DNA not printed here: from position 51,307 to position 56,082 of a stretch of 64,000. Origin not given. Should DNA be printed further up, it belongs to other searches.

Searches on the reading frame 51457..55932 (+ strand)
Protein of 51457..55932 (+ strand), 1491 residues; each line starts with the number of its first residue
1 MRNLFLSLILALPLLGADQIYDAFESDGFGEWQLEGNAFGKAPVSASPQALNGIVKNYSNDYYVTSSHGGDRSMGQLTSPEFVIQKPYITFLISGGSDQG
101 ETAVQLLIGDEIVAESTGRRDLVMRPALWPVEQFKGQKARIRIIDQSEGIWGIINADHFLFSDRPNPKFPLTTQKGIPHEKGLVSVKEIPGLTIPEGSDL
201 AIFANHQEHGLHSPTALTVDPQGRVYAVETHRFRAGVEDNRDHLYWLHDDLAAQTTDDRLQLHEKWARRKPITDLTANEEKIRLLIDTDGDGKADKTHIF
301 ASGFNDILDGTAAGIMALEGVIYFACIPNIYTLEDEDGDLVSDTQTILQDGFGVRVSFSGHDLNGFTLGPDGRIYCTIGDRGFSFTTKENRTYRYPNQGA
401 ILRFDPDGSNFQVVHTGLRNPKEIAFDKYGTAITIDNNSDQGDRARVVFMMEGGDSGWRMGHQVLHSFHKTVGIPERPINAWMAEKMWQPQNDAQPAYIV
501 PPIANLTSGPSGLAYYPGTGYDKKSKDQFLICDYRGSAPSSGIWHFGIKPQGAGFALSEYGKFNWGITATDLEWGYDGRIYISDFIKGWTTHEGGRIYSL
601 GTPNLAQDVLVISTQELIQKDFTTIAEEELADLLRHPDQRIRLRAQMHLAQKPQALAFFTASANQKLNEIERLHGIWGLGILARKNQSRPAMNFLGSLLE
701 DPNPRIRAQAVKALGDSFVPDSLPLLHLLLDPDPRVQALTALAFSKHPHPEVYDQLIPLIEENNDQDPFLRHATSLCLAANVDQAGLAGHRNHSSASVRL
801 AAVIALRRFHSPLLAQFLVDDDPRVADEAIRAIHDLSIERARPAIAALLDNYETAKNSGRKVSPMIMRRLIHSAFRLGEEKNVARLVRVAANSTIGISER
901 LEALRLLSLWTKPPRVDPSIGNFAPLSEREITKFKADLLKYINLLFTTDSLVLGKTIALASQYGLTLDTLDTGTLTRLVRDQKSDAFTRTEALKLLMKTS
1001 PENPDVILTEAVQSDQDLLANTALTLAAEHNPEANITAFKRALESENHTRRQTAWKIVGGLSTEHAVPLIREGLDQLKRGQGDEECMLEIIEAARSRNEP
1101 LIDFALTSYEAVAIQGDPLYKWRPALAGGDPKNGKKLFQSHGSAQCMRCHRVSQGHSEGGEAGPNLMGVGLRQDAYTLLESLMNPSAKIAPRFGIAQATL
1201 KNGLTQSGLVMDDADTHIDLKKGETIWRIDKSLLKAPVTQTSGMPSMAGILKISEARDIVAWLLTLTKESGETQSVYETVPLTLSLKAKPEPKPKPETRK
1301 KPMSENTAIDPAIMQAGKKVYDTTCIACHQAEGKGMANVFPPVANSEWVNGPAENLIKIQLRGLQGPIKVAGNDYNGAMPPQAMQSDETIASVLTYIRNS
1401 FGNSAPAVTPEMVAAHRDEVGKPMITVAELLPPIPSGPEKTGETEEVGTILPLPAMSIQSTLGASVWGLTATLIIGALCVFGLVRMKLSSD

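Call 7: search_protein_families(library=pfam, proteins=[window:51457-55932:+], max_evalue=0.01)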
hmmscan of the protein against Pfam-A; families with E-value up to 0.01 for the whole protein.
window:51457-55932:+ (1491 aa): 9 families
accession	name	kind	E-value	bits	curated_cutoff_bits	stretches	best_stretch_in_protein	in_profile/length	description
PF23500.1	DUF7133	-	8.3e-29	101.5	27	1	192-534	9-292/385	Domain of unknown function (DUF7133)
PF13646.12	HEAT_2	-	6.2e-20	71.7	27.7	2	668-729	13-70/88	HEAT repeats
PF00034.26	Cytochrom_C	-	4.9e-18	66.7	21.3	1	1315-1399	2-88/90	Cytochrome c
PF02985.28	HEAT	-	4e-12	45.6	23.5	0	692-715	2-25/31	HEAT repeat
PF13442.11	Cytochrome_CBB3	-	4.1e-12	46.7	27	1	1314-1397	3-68/68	Cytochrome C oxidase, cbb3-type, subunit III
PF13513.12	HEAT_EZ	-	1.3e-06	29.2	27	1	672-715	4-53/55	HEAT-like repeat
PF12717.13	Cnd1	-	0.00073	20.1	26.4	0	679-746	10-84/162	non-SMC mitotic condensation complex subunit 1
PF07995.17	GSDH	-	0.006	16.3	25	0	342-463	97-224/332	Glucose / Sorbosone dehydrogenase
PF00514.29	Arm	-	0.0081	16.6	20.6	0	694-715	16-37/41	Armadillo/beta-catenin-like repeat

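Call 8: search_protein_families(library=ncbifam, proteins=[window:51457-55932:+], max_evalue=0.01)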
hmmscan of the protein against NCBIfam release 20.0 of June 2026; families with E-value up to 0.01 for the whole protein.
window:51457-55932:+ (1491 aa): 13 families
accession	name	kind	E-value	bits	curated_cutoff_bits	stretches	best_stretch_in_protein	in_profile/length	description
TIGR02604.1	Piru_Ver_Nterm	subfamily_domain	3e-36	125.6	122.2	1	278-593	45-347/367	PVC-type heme-binding CxxCH protein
TIGR02603.1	CxxCH_TIGR02603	domain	3.1e-23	82.3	68.15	1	1129-1263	1-131/134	putative heme-binding domain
NF033206.1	ScyE_fam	subfamily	1.4e-08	34.7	80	0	366-433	211-267/333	ScyD/ScyE family protein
TIGR04485.1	thiosulf_SoxX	equivalog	7.9e-08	32.9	61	1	1144-1265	3-77/78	sulfur oxidation c-type cytochrome SoxX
NF050122.1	bc1_QcrC_actin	exception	3.3e-07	29.9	200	1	1305-1340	32-66/253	cytochrome bc1 complex diheme cytochrome c subunit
TIGR00782.1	ccoP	equivalog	2.6e-06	27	179.95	1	1313-1401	106-193/285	cytochrome-c oxidase, cbb3-type subunit III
NF045915.1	PhycobilmeDegNblB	equivalog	5.8e-06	26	300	1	684-850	26-202/214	phycobilisome degradation protein NblB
NF010374.0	PRK13800.1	equivalog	0.00022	19.6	1196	0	779-855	592-669/898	fumarate reductase/succinate dehydrogenase flavoprotein subunit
NF011054.0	PRK14486.1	equivalog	0.0014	18.2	447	1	1307-1400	208-290/294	putative bifunctional cbb3-type cytochrome c oxidase subunit II/cytochrome c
NF045773.1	cytochro_C550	exception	0.0027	17.6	125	0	1143-1188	57-98/118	cytochrome c550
NF045774.1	cytochro_C551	exception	0.0036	17.2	118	0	1310-1336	35-61/110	cytochrome c551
NF045662.1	DVU0298_fam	equivalog_domain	0.0053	16.3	75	0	672-717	125-172/213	DVU0298 family protein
NF040606.1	CytoC_perox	subfamily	0.006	15.8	150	0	1307-1334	291-318/524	di-heme-cytochrome C peroxidase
